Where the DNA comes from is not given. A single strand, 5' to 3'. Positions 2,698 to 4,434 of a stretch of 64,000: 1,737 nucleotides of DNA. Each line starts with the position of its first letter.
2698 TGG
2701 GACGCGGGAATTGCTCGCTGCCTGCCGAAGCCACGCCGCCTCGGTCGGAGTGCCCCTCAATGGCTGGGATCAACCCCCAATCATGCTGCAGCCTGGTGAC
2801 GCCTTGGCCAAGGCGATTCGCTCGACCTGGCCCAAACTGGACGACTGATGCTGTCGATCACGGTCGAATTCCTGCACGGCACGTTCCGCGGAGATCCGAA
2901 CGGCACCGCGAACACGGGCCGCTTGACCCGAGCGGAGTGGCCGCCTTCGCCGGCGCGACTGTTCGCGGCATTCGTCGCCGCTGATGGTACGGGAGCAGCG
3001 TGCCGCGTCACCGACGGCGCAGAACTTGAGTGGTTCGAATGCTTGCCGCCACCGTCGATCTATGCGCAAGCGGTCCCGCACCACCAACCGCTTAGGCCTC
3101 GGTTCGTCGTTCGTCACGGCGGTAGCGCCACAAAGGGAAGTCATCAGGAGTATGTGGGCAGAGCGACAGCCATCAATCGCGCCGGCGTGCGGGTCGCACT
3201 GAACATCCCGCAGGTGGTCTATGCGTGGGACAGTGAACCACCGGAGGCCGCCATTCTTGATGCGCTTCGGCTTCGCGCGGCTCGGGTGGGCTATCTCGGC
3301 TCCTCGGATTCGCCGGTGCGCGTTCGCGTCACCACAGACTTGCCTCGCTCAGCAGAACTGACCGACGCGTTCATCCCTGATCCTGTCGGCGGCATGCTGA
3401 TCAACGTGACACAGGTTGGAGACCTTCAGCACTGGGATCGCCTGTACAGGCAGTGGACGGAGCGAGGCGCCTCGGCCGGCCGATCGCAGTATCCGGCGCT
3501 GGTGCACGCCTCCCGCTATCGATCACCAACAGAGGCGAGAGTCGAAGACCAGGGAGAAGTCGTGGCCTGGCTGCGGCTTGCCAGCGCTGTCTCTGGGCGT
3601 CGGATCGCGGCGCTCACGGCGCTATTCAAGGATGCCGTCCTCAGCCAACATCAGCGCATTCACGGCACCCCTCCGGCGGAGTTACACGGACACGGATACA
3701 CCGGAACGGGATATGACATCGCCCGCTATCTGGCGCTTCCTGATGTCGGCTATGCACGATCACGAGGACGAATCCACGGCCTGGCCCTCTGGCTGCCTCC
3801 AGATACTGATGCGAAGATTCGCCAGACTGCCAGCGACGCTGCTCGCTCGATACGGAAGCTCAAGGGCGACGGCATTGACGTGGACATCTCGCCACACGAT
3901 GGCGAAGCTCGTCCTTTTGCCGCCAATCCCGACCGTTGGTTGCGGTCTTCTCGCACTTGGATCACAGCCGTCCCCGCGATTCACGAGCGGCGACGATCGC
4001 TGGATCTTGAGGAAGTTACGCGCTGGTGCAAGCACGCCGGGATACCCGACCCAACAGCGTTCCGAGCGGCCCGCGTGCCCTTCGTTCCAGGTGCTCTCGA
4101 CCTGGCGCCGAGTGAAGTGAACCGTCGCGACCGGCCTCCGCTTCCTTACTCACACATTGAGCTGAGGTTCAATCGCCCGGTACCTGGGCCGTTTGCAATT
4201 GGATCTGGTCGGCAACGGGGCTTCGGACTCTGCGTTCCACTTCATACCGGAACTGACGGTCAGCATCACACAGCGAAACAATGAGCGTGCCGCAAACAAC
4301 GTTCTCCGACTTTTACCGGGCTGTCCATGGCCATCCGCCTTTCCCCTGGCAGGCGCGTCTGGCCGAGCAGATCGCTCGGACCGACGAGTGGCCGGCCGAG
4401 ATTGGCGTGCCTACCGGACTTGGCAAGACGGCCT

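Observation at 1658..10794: Atypical type I-G/I-U (Dpsyc-like) CRISPR-Cas locus: cas3 in the middle, unfused cas4 and cas1, a small Csb3-like ORF, and no recognisable large subunit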

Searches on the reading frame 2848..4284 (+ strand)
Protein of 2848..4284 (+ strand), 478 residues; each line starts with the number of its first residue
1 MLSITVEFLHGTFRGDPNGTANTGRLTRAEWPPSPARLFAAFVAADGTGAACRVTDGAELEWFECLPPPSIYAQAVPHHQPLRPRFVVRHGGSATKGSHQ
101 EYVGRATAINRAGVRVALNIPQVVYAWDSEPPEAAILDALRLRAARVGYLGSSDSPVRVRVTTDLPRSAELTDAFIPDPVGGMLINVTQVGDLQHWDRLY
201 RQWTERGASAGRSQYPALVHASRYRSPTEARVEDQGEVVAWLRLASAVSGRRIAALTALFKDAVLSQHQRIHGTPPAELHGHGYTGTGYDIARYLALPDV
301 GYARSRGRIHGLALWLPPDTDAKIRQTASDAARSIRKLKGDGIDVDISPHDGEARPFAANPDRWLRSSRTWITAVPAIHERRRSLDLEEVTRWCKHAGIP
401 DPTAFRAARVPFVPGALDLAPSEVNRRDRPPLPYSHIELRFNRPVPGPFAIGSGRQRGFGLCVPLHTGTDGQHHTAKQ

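Call 4: search_protein_families(library=ncbifam, proteins=[window:2848-4284:+], max_evalue=0.01)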
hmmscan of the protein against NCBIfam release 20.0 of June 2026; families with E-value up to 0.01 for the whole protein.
window:2848-4284:+ (478 aa): 1 family
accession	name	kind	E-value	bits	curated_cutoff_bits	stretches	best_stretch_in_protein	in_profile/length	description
TIGR02165.1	cas5_6_GSU0054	equivalog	7.2e-53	180.5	45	1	1-464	1-491/492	type I-G CRISPR-associated protein Csb2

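Call 5: search_protein_families(library=pfam, proteins=[window:2848-4284:+], max_evalue=0.01)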
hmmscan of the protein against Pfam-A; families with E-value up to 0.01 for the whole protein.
window:2848-4284:+ (478 aa): 1 family
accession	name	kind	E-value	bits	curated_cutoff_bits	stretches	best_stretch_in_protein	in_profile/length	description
PF09609.15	Cas_GSU0054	-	2.3e-09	37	21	1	27-321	34-364/552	CRISPR-associated protein, GSU0054 family (Cas_GSU0054)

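Call 9: find_encoding_contigs(protein=window:2848-4284:+, flank=10000, max_places=6)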
Protein window:2848-4284:+ (478 aa): 1 contig read that carries it; 1 place shown.
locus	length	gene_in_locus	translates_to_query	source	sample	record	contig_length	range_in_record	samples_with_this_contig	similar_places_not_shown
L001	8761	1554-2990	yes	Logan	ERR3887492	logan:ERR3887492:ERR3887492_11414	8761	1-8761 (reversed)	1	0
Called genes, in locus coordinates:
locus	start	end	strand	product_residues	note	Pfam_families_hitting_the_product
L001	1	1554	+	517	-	?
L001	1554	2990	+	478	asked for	PF09609:Cas_GSU0054 (weak)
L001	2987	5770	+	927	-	PF22590:Cas3-like_C_2, PF18019:Cas3_HD, PF01966:HD (weak)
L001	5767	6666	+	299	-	-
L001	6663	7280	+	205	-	PF01930:Cas_Cas4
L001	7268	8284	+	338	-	PF01867:Cas_Cas1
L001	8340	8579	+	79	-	PF09827:CRISPR_Cas2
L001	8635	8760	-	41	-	?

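Call 16: search_protein_families(library=padloc, proteins=[window:2848-4284:+], max_evalue=1)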
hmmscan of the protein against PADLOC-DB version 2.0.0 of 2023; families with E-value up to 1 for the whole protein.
window:2848-4284:+ (478 aa): 8 families
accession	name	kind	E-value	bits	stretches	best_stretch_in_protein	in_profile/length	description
PDLC01777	Cas56g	-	5.8e-74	247.8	1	1-466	1-428/431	-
PDLC00995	Cas56g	-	1.9e-53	180.5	1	1-464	1-491/492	"CRISPR-associated protein GSU0054/csb2, Dpsyc system"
PDLC01410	Cas56g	-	2.4e-51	173.6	1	1-466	1-428/431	CAS-I-U; effector_G5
PDLC01347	Cas5g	-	5.8e-32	109.7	1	29-464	11-374/374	CAS-I-U; effector_G5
PDLC01626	Cas56g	-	3.7e-20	70.5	1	4-464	4-412/412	CAS-I-U; effector_G5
PDLC01776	Cas56g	-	1e-19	68.6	2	2-214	3-203/497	-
PDLC01778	Cas56g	-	4e-19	67.6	1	1-464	1-447/449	-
PDLC01280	Cas5g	-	4.1e-06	24.2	1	363-460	282-384/384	CAS-I-U; effector_G5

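Call 44: search_dna_similar(query=window:2848-4281:+, collection=plasmids, mode=protein, max_evalue=0.001, max_rows=40)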
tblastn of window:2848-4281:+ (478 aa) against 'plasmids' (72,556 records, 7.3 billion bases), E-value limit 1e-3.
Records with a match: 19; places in all: 19; records where one place covers at least 80% of the query: 1.
Best place of each record, by identity: <60% 19.
By first word of the organism name: Thermus 14; Streptomyces 2; Rhodothermus 1; Azotobacter 1; Methylomagnum 1.
By predicted mobility (MOB-suite, as given by PLSDB): non-mobilizable 18; mobilizable 1.
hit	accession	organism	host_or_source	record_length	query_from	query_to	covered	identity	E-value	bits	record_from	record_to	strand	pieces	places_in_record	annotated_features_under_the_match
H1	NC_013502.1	Rhodothermus marinus DSM 4252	-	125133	1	468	98%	27.5%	5e-19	98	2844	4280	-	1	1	csb2: type I-U CRISPR-associated protein Csb2 | cas7u: type I-U CRISPR-associated RAMP protein Csb1/Cas7u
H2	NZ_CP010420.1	Azotobacter chroococcum NCIMB 8003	cell culture,soil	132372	114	464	73%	26.6%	7e-7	60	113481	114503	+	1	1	csb2: type I-U CRISPR-associated protein Csb2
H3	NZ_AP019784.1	Methylomagnum ishizawai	-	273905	181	473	57%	28.7%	4e-6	77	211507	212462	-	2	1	csb2: type I-U CRISPR-associated protein Csb2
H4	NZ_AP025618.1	Thermus thermophilus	-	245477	273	471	42%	32.4%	2e-9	68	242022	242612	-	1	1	csb2: type I-U CRISPR-associated protein Csb2 | cas3u: type I-U CRISPR-associated helicase/endonuclease Cas3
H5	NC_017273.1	Thermus thermophilus SG0.5JP17-16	-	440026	273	471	42%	32.4%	2e-9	67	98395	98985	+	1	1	csb2: type I-U CRISPR-associated protein Csb2 | cas3u: type I-U CRISPR-associated helicase/endonuclease Cas3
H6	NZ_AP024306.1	Thermus thermophilus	-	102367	273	471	42%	32.0%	4e-9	67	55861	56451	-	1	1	csb2: type I-U CRISPR-associated protein Csb2 | cas3u: type I-U CRISPR-associated helicase/endonuclease Cas3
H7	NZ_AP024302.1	Thermus thermophilus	-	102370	273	471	42%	32.0%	4e-9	67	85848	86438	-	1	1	csb2: type I-U CRISPR-associated protein Csb2 | cas3u: type I-U CRISPR-associated helicase/endonuclease Cas3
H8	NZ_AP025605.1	Thermus thermophilus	-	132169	273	471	42%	31.9%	1e-8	66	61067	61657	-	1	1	csb2: type I-U CRISPR-associated protein Csb2 | cas3u: type I-U CRISPR-associated helicase/endonuclease Cas3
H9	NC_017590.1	Thermus thermophilus JL-18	-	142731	273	471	42%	31.9%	3e-8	64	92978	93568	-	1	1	csb2: type I-U CRISPR-associated protein Csb2 | cas3u: type I-U CRISPR-associated helicase/endonuclease Cas3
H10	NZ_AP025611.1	Thermus thermophilus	-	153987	273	471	42%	31.4%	9e-8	62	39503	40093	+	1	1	csb2: type I-U CRISPR-associated protein Csb2 | cas3u: type I-U CRISPR-associated helicase/endonuclease Cas3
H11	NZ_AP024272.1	Thermus thermophilus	-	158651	273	471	42%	31.4%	3e-7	61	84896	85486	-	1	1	csb2: type I-U CRISPR-associated protein Csb2 | cas3u: type I-U CRISPR-associated helicase/endonuclease Cas3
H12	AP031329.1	Thermus thermophilus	-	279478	273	467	41%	31.6%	2e-8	65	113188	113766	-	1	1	hypothetical protein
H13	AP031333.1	Thermus thermophilus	-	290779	273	467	41%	31.6%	2e-8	65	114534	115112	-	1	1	hypothetical protein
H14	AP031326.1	Thermus thermophilus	-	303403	273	467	41%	31.6%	2e-8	65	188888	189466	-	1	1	hypothetical protein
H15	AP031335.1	Thermus thermophilus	-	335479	273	467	41%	31.6%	2e-8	65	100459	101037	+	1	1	hypothetical protein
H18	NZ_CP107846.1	Streptomyces sp. NBC_00513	-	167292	279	468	40%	30.7%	8e-14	82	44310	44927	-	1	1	csb2: type I-U CRISPR-associated protein Csb2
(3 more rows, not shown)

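Call 45: get_annotated_region(hit=H5, flank=9000)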
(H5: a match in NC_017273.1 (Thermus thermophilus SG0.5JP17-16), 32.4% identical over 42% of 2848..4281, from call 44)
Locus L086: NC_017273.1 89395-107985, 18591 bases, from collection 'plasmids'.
description: Thermus thermophilus SG0.5JP17-16 plasmid pTHTHE1601, complete sequence
organism: Thermus thermophilus SG0.5JP17-16 (NCBI taxid 762633)
taxonomy: Bacteria; Deinococcota; Deinococci; Thermales; Thermaceae; Thermus; Thermus thermophilus; Thermus thermophilus SG0.5JP17-16
host: -; source: -; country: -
typing (MOB-suite, as given by PLSDB): non-mobilizable; replicon rep_cluster_1121; mating-pair formation MPF_T
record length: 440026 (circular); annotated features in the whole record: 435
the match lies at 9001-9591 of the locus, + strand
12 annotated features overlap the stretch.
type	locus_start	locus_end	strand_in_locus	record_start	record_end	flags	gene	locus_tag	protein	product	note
CDS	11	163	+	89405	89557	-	-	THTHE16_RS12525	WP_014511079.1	type II toxin-antitoxin system HicB family antitoxin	-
CDS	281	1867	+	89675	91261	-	-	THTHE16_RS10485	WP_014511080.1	IS200/IS605 family accessory protein TnpB-related protein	GO:0006313 - DNA transposition [Evidence IEA]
CDS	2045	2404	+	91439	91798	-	-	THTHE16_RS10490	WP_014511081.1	type II toxin-antitoxin system RelE/ParE family toxin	-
CDS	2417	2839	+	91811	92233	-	-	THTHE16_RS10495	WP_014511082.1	helix-turn-helix transcriptional regulator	-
CDS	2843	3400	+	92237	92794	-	-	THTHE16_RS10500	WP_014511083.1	helix-turn-helix domain-containing protein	-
CDS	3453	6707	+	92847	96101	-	-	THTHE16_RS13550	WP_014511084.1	Swt1 family HEPN domain-containing protein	-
CDS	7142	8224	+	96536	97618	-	-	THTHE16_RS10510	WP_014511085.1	type I-U CRISPR-associated protein Cas7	-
CDS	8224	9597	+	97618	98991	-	csb2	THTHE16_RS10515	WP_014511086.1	type I-U CRISPR-associated protein Csb2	GO:0043571 - maintenance of CRISPR repeat elements [Evidence IEA]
CDS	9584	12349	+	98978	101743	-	cas3u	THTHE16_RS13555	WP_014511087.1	type I-U CRISPR-associated helicase/endonuclease Cas3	GO:0043571 - maintenance of CRISPR repeat elements [Evidence IEA]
CDS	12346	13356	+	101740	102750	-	-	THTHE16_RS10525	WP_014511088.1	hypothetical protein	-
CDS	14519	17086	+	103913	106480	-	-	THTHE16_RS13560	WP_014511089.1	PD-(D/E)XK nuclease family protein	-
CDS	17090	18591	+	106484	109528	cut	-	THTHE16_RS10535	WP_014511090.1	UvrD-helicase domain-containing protein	-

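Call 46: get_annotated_region(hit=H1, flank=9000)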
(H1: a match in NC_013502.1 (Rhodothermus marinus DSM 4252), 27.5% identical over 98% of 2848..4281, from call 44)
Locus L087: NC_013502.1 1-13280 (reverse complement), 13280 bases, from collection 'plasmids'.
description: Rhodothermus marinus DSM 4252 plasmid pRMAR01, complete sequence
organism: Rhodothermus marinus DSM 4252 (NCBI taxid 518766)
taxonomy: Bacteria; Rhodothermota; Rhodothermia; Rhodothermales; Rhodothermaceae; Rhodothermus; Rhodothermus marinus; Rhodothermus marinus DSM 4252
host: -; source: -; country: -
typing (MOB-suite, as given by PLSDB): non-mobilizable; replicon rep_cluster_1386
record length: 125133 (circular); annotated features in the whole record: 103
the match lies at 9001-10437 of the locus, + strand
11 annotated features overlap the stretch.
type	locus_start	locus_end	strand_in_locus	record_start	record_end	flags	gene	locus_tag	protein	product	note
CDS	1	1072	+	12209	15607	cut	-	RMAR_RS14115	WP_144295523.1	hypothetical protein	-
CDS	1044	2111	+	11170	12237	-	-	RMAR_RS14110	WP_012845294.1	PorV/PorQ family protein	-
CDS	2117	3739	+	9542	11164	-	-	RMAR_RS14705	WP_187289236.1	peptidoglycan recognition family protein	-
CDS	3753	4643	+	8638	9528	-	-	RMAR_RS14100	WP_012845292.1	serine hydrolase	-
CDS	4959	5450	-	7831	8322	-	-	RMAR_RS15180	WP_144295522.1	DUF3368 domain-containing protein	-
CDS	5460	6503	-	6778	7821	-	-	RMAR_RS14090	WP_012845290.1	XRE family transcriptional regulator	-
CDS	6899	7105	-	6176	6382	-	-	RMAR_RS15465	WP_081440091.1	hypothetical protein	-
CDS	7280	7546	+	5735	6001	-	-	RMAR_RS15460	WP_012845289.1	hypothetical protein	-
CDS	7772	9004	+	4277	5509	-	cas7u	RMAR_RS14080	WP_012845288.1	type I-U CRISPR-associated RAMP protein Csb1/Cas7u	GO:0043571 - maintenance of CRISPR repeat elements [Evidence IEA]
CDS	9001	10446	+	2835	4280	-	csb2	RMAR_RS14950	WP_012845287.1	type I-U CRISPR-associated protein Csb2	GO:0043571 - maintenance of CRISPR repeat elements [Evidence IEA]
CDS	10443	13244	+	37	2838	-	cas3u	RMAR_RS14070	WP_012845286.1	type I-U CRISPR-associated helicase/endonuclease Cas3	GO:0043571 - maintenance of CRISPR repeat elements [Evidence IEA]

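Call 49: search_protein_families(library=ncbifam, proteins=[L086:12346-13353:+, L086:7142-8221:+, L086:9584-12346:+], max_evalue=0.01)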
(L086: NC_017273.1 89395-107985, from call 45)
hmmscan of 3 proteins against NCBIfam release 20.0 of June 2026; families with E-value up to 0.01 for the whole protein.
L086:12346-13353:+ (336 aa): 1 family
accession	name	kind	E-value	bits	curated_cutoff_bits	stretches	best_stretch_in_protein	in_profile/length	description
NF049934.1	adjac_Cas3_IG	equivalog_domain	7.1e-17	62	65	2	190-285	176-270/299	type I-G CRISPR-associated protein, Cas3-extension family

L086:7142-8221:+ (360 aa): 1 family
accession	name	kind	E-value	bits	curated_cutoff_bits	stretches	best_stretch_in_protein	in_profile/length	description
TIGR02570.1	cas7_GSU0053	equivalog_domain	1e-09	38.5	38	1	53-179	43-177/178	type I-G CRISPR-associated RAMP protein Csb1/Cas7g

L086:9584-12346:+ (921 aa): 14 families
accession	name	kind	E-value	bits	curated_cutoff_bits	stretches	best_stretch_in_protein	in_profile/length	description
TIGR02621.3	cas3_GSU0051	exception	8.6e-197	656.7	400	1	17-917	1-853/854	type I-G CRISPR-associated helicase/endonuclease Cas3g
TIGR01587.1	cas3_core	equivalog_domain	5.2e-21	75.2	102.45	1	291-407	223-339/358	CRISPR-associated helicase Cas3'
TIGR04121.1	DEXH_lig_assoc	equivalog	4.2e-06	24.8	850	0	338-400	292-356/804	ligase-associated DNA damage response DEXH box helicase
NF007248.0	PRK09694.1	equivalog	5.6e-06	24.6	569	1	289-396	559-669/878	CRISPR-associated helicase/endonuclease Cas3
NF008168.0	PRK10917.2-2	equivalog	3.1e-05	22.4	718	1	302-408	596-701/795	ATP-dependent DNA helicase RecG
TIGR01596.1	cas3_HD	equivalog_domain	3.4e-05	24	43.45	1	727-786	1-54/178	CRISPR-associated endonuclease Cas3''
TIGR01054.1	rgy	equivalog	6e-05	20.8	471.7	1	8-95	59-142/1172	reverse gyrase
NF008166.0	PRK10917.1-4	equivalog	0.00044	18.4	864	1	302-400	515-610/705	ATP-dependent DNA helicase RecG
NF008164.0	PRK10917.1-2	equivalog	0.00076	17.8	785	1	305-395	509-595/704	ATP-dependent DNA helicase RecG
NF008165.0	PRK10917.1-3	equivalog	0.0022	16.5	711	1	303-411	495-600/692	ATP-dependent DNA helicase RecG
NF010338.0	PRK13767.1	equivalog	0.0025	16.1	849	1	339-393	332-386/877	ATP-dependent helicase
TIGR03817.1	DECH_helic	hypoth_equivalog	0.0031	15.8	874.1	1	337-395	318-379/742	helicase/secretion neighborhood putative DEAH-box helicase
TIGR00643.1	recG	equivalog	0.0037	16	659.4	1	303-406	469-569/629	ATP-dependent DNA helicase RecG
TIGR03158.1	cas3_cyano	exception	0.0095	15.1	69.1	0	339-386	311-356/357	type I-D CRISPR-associated helicase Cas3'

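Call 71: get_annotated_region(hit=H18, flank=8000)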
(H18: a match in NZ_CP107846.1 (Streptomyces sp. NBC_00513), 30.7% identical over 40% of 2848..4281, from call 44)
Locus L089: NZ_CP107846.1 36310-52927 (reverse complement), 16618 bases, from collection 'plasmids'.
description: Streptomyces sp. NBC_00513 plasmid unnamed1, complete sequence
organism: Streptomyces sp. NBC_00513 (NCBI taxid 2975763)
taxonomy: Bacteria; Actinomycetota; Actinomycetes; Kitasatosporales; Streptomycetaceae; Streptomyces; Streptomyces sp. NBC 00513
host: -; source: -; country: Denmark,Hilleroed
typing (MOB-suite, as given by PLSDB): non-mobilizable
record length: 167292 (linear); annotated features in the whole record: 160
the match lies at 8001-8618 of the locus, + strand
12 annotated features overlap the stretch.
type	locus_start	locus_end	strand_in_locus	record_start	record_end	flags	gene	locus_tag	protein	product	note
CDS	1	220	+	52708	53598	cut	-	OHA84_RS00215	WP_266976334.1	hypothetical protein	-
CDS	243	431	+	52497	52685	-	-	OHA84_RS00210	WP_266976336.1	hypothetical protein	-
CDS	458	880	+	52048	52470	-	-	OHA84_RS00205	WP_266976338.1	TadE/TadG family type IV pilus assembly protein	-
CDS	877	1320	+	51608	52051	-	-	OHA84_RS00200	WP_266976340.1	TadE family protein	-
CDS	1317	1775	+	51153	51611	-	-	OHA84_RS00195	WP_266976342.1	pilus assembly protein TadG-related protein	-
CDS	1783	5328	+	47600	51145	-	-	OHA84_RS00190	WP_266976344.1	LysM peptidoglycan-binding domain-containing protein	-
CDS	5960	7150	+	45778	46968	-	cas7u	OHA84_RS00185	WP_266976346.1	type I-U CRISPR-associated RAMP protein Csb1/Cas7u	GO:0043571 - maintenance of CRISPR repeat elements [Evidence IEA]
CDS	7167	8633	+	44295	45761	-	csb2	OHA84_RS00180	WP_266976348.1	type I-U CRISPR-associated protein Csb2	GO:0043571 - maintenance of CRISPR repeat elements [Evidence IEA]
CDS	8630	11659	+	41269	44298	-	cas3u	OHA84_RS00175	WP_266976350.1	type I-U CRISPR-associated helicase/endonuclease Cas3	GO:0043571 - maintenance of CRISPR repeat elements [Evidence IEA]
CDS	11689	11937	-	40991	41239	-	-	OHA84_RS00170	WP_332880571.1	hypothetical protein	-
CDS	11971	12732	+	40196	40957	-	-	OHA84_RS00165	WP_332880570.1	hypothetical protein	-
CDS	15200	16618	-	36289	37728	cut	-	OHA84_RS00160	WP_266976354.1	Twin-arginine translocation pathway signal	-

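Call 72: get_annotated_region(hit=H3, flank=8000)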
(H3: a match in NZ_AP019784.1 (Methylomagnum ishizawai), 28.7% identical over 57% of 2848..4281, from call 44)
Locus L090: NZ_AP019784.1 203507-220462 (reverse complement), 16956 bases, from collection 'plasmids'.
description: Methylomagnum ishizawai strain RS11D-Pr plasmid pRS11DPr1, complete sequence
organism: Methylomagnum ishizawai (NCBI taxid 1760988)
taxonomy: Bacteria; Pseudomonadota; Gammaproteobacteria; Methylococcales; Methylococcaceae; Methylomagnum; Methylomagnum ishizawai
host: -; source: -; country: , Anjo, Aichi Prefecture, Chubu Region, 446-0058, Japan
typing (MOB-suite, as given by PLSDB): non-mobilizable
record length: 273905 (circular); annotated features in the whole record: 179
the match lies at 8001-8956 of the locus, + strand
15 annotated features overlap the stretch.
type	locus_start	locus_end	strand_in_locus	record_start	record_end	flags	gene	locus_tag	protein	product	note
CDS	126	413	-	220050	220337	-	-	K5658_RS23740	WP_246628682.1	transposase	-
CDS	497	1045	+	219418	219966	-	-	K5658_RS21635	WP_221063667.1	helix-turn-helix domain-containing protein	-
CDS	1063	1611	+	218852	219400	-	-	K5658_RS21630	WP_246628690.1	transposase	-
CDS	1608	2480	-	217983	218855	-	-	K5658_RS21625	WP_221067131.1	hypothetical protein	-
CDS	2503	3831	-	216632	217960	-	-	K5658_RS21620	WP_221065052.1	transposase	GO:0006313 - DNA transposition [Evidence IEA]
CDS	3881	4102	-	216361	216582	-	-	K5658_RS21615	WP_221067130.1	hypothetical protein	-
CDS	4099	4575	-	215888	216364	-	-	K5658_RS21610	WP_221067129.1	hypothetical protein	-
CDS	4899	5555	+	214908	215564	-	-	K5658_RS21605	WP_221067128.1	tyrosine-type recombinase/integrase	GO:0015074 - DNA integration [Evidence IEA]; GO:0006310 - DNA recombination [Evidence IEA]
CDS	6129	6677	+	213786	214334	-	cas7u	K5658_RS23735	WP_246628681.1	type I-U CRISPR-associated RAMP protein Csb1/Cas7u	GO:0043571 - maintenance of CRISPR repeat elements [Evidence IEA]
CDS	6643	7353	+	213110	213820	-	-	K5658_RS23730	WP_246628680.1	hypothetical protein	-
CDS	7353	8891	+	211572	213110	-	csb2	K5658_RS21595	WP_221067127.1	type I-U CRISPR-associated protein Csb2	GO:0043571 - maintenance of CRISPR repeat elements [Evidence IEA]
CDS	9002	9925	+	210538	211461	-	-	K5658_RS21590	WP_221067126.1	hypothetical protein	-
CDS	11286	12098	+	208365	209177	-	-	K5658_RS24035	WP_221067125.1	CRISPR-associated endonuclease Cas3''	GO:0043571 - maintenance of CRISPR repeat elements [Evidence IEA]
CDS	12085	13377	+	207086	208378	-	-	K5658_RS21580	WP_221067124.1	hypothetical protein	-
CDS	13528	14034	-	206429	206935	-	-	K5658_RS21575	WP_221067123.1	hypothetical protein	-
